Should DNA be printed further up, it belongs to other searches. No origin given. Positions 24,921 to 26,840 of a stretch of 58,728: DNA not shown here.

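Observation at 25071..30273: TerB-N/TerB-C protein + DUF2791 (BrxD-like) ATPase + Lhr-like helicase: a Shango-type candidate anti-phage cassette in a PVC-like genome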

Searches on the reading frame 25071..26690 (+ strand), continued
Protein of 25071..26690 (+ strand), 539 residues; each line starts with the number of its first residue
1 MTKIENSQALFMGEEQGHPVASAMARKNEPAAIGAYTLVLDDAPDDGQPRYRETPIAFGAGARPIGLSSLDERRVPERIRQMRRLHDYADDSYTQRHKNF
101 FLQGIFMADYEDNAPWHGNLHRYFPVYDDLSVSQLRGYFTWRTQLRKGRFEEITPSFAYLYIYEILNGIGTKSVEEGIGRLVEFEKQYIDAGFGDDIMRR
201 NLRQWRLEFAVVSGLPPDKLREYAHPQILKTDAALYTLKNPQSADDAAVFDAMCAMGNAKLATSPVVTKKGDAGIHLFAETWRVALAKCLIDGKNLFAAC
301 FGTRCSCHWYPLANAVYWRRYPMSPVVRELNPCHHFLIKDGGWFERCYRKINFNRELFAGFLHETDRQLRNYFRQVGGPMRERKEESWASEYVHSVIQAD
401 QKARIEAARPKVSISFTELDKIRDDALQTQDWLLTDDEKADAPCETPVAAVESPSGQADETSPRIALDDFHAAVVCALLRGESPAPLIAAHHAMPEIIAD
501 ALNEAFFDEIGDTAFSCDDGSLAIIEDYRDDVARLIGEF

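Call 72: fold_search(model_id=the predicted structure, library=viral)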
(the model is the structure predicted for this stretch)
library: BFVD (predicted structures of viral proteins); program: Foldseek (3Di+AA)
matches with E <= 10: 100; with E <= 0.001: 0
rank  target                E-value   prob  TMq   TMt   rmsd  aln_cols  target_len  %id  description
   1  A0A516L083            8.3e-01  0.13  0.06  0.10  14.9        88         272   10  (no name in the UniProt tables at hand)
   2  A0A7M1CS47            9.1e-01  0.60  0.10  0.37   8.7        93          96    9  (no name in the UniProt tables at hand)
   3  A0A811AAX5            1.1e+00  0.16  0.07  0.17  23.5       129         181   14  (no name in the UniProt tables at hand)
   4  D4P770                1.1e+00  0.14  0.07  0.14  19.4       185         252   12  (no name in the UniProt tables at hand)
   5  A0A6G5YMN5            1.2e+00  0.12  0.06  0.14  16.7       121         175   19  (no name in the UniProt tables at hand)
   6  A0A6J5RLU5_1          1.3e+00  0.03  0.09  0.06  29.2       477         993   12  Uncharacterized protein [uncultured Caudovirales phage]
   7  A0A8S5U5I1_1          1.4e+00  0.04  0.10  0.06  30.3       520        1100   11  RNA polymerase (Fragment) [Podoviridae sp. cthJQ11]
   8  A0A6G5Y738            1.6e+00  0.09  0.11  0.18  22.2       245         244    8  (no name in the UniProt tables at hand)
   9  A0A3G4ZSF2            1.6e+00  0.08  0.09  0.15  15.1       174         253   10  Sel1 repeat protein [Edafosvirus sp.]
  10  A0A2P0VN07            1.9e+00  0.05  0.05  0.03  30.9       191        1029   10  Uncharacterized protein [Tetraselmis virus 1]
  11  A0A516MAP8            1.9e+00  0.03  0.10  0.11  29.8       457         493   13  (no name in the UniProt tables at hand)
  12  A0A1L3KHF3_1          2.0e+00  0.06  0.11  0.08  26.5       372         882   12  (no name in the UniProt tables at hand)
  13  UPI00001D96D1         2.0e+00  0.03  0.09  0.12  33.5       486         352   10  (no name look-up for this kind of identifier)
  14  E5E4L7                2.1e+00  0.60  0.11  0.24   4.7        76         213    6  MotA activator of middle period transcription [Acinetobacter phage Acj61]
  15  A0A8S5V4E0            2.1e+00  0.05  0.13  0.10  20.9       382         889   11  BppU domain protein [Myoviridae sp. ct8iP21]
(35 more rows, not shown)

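Call 89: search_protein_families(library=pfam, proteins=[L021:3783-4724:+, L021:4729-5916:+, L021:5935-6810:+, L056:3058-3711:-, L056:3902-5146:-, L056:4019-5254:+], max_evalue=0.001)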
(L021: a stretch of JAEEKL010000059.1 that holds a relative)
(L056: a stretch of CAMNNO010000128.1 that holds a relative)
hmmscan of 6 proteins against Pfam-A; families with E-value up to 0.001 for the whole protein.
L021:3783-4724:+ (314 aa): 2 families
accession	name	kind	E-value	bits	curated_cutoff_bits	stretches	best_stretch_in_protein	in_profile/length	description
PF01555.25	N6_N4_Mtase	-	1.5e-55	189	26.7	1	57-278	1-220/221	DNA methylase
PF03602.21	Cons_hypoth95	-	3.2e-06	27.4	24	0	238-306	40-107/182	Conserved hypothetical protein 95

L021:4729-5916:+ (396 aa): 3 families
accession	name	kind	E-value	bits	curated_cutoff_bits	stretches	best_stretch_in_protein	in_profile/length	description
PF01555.25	N6_N4_Mtase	-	2.6e-48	165.3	26.7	1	29-241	2-218/221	DNA methylase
PF03602.21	Cons_hypoth95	-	4.1e-06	27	24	0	10-39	93-125/182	Conserved hypothetical protein 95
PF01170.24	UPF0020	-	9.3e-06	25.9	22.3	0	199-257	23-75/197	RMKL-like, methyltransferase domain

L021:5935-6810:+ (292 aa): 1 family
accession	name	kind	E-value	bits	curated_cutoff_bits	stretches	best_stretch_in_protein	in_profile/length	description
PF02963.22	EcoRI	-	5.3e-151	501.3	22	1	17-273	1-257/257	Restriction endonuclease EcoRI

L056:3058-3711:- (218 aa): 0 families

L056:3902-5146:- (415 aa): 2 families
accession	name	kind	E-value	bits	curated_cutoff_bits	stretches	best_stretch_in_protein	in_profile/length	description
PF03786.19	UxuA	-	3.9e-29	102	23.7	1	226-403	177-349/352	D-mannonate dehydratase (UxuA)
PF01261.30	AP_endonuc_2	-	2.8e-09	37.5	31.1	1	100-380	5-234/249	Xylose isomerase-like TIM barrel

L056:4019-5254:+ (412 aa): 0 families
